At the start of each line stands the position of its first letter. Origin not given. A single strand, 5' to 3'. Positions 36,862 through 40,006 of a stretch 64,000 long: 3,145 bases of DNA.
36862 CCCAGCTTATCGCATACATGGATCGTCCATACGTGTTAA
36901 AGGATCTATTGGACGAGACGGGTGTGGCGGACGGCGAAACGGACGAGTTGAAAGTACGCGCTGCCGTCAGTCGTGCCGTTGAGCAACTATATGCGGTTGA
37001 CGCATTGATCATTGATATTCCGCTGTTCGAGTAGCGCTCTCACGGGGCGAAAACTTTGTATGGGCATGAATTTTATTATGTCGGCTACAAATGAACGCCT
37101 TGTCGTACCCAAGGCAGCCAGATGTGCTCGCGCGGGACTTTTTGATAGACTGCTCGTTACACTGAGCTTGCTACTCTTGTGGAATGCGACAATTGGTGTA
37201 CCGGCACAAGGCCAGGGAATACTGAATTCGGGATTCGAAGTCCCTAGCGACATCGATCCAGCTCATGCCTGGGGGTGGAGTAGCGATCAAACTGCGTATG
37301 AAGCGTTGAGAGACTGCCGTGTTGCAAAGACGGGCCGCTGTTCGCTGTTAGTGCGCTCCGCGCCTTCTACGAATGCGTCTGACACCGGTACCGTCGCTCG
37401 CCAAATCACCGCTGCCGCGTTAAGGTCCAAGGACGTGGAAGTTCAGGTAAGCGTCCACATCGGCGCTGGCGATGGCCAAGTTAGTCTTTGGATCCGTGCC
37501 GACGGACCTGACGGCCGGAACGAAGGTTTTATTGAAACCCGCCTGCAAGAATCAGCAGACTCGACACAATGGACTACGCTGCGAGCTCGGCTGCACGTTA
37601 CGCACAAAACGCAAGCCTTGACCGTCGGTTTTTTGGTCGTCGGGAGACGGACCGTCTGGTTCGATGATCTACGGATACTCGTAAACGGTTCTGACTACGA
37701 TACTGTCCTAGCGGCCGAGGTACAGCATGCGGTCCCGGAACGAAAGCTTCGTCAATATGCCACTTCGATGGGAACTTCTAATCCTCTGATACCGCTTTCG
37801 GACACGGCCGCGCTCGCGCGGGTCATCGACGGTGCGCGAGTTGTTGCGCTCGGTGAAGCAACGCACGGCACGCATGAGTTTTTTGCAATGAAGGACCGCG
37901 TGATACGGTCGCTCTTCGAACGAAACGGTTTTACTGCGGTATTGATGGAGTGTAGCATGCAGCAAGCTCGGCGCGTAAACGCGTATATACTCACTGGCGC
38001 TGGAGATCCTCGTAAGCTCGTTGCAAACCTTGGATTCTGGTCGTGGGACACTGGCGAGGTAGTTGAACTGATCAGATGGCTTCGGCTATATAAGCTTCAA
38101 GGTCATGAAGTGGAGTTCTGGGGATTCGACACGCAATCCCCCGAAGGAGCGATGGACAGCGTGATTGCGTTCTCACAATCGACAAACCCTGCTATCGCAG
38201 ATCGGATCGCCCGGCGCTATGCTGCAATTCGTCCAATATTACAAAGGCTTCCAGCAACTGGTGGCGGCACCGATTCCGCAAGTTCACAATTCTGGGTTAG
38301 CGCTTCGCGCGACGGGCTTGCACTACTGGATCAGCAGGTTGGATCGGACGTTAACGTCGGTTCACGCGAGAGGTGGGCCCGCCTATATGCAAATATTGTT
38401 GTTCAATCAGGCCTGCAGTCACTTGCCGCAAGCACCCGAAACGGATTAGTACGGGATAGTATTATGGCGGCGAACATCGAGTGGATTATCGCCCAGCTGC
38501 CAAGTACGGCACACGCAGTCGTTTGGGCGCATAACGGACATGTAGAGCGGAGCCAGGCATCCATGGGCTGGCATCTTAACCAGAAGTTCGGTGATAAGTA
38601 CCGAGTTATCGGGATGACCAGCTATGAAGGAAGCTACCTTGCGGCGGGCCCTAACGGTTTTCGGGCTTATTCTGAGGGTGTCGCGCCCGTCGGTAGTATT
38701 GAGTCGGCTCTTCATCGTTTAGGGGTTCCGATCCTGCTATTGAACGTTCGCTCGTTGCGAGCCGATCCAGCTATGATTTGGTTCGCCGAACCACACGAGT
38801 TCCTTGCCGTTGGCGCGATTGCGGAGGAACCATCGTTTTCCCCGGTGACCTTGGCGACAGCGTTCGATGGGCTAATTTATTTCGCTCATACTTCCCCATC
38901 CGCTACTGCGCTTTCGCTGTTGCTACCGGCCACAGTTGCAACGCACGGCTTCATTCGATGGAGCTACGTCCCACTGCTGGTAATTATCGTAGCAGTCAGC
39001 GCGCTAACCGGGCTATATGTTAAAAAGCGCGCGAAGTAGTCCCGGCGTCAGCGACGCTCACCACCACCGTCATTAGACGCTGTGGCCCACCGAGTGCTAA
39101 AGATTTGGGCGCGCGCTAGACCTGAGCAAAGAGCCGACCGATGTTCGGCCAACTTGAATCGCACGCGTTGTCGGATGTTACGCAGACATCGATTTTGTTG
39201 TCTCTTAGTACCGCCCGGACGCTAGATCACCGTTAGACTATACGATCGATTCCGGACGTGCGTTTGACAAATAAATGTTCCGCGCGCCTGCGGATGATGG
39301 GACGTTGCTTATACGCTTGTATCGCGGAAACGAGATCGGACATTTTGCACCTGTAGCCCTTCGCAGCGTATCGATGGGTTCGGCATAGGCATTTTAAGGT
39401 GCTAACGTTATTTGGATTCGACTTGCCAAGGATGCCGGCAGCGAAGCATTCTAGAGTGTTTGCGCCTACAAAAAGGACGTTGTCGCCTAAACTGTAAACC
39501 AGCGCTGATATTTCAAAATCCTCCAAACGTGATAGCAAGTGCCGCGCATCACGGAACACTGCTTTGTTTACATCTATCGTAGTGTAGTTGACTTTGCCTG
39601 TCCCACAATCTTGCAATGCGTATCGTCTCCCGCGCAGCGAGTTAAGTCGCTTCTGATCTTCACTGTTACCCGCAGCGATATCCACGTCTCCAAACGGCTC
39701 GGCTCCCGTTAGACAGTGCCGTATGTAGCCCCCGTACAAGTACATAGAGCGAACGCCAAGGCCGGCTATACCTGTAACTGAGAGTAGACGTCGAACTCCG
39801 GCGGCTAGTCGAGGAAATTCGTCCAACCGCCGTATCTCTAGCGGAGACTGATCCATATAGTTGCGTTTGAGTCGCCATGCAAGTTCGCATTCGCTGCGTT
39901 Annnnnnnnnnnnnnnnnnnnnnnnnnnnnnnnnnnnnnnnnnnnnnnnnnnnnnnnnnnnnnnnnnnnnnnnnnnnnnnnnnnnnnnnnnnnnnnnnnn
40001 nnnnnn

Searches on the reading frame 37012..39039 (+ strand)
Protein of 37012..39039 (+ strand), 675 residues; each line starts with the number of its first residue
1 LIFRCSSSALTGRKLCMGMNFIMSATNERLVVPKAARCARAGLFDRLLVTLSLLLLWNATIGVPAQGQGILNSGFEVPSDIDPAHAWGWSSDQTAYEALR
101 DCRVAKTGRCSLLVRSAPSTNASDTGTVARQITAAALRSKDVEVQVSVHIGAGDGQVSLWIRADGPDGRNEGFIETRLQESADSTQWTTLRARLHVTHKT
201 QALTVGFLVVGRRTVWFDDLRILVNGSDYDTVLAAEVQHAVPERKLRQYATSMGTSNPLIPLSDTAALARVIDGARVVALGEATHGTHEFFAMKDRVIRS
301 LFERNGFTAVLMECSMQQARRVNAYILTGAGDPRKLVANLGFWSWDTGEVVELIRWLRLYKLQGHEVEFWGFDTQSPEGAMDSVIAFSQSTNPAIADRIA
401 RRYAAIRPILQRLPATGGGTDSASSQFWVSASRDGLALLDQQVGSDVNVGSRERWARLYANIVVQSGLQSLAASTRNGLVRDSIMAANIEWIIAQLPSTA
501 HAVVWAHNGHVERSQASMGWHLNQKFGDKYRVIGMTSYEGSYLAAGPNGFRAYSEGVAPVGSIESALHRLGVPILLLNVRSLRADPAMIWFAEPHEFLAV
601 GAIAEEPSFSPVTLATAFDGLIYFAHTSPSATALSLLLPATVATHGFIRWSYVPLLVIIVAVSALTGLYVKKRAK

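Call 7: search_protein_families(library=pfam, proteins=[window:37012-39039:+], max_evalue=0.001)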
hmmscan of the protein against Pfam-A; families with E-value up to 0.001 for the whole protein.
window:37012-39039:+ (675 aa): 1 family
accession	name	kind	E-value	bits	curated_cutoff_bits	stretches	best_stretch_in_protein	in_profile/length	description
PF05139.19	Erythro_esteras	-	2.3e-57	195.8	26.4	1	303-627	2-358/358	Erythromycin esterase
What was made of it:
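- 37012..39039 (+): Erythromycin-esterase-like protein (675 aa). Its start overlaps the stop of long LanC. Its role is unknown. Pfam Erythro_esteras 2e-57 (call 7).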

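Call 31: search_protein_families(library=ncbifam, proteins=[window:37012-39039:+], max_evalue=0.001)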
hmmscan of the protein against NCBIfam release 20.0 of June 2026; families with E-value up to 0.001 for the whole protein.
window:37012-39039:+ (675 aa): 3 families
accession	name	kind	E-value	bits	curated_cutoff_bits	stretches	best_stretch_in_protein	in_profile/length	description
NF000209.1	EreB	exception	1.3e-13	50.7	750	1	264-376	25-136/419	EreB family erythromycin esterase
NF000208.1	EreA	exception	4e-11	42.4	750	1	266-342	21-99/408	EreA family erythromycin esterase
NF000516.1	EreD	equivalog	5.5e-06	25.5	800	0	271-375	29-132/408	EreD family erythromycin esterase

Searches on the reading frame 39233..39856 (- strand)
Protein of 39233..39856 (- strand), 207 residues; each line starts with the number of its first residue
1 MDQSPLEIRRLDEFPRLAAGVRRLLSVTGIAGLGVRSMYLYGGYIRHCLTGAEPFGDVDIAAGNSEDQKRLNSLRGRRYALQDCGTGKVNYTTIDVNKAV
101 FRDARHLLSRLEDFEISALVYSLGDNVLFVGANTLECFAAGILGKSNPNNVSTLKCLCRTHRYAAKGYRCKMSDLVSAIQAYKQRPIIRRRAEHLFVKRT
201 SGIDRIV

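Call 4: search_protein_families(library=pfam, proteins=[window:39233-39856:-], max_evalue=0.01)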
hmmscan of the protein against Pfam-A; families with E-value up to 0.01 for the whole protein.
window:39233-39856:- (207 aa): 0 families

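Call 5: search_protein_families(library=ncbifam, proteins=[window:39233-39856:-], max_evalue=0.01)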
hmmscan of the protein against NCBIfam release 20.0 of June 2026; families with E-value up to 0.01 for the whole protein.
window:39233-39856:- (207 aa): 0 families

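Call 69: search_solved_structures(query=A2, max_evalue=10, show_alignments=2)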
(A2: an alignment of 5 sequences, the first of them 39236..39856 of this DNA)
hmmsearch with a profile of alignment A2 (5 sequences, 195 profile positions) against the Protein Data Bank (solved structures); distinct sequences matched with E-value up to 10: 0.

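Call 70: search_protein_families(library=pfam, proteins=[window:39236-39856:-], max_evalue=10)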
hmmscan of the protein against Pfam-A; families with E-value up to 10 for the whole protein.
window:39236-39856:- (207 aa): 1 family
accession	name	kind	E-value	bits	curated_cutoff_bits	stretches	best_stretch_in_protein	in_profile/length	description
PF01743.26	PolyA_pol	-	0.19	12.5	23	1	38-68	1-30/126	Poly A polymerase head domain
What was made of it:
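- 39233..39856 (-): 207-aa accessory protein, a distant member of the same family. It carries a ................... motif. The Pfam PolyA_pol head match is only E=0.19 (call 70).
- Tried and rejected: Pfam PolyA_pol scored only E=0.19 (call 70).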

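Call 71: search_solved_structures(query=window:39236-39856:-, max_evalue=10, show_alignments=2)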
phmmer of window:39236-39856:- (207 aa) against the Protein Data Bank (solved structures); distinct sequences matched with E-value up to 10: 0.
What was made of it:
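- Tried and rejected: A profile of the 195/212/207 family and the 207-aa protein alone gave no PDB hit (calls 69, 71).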
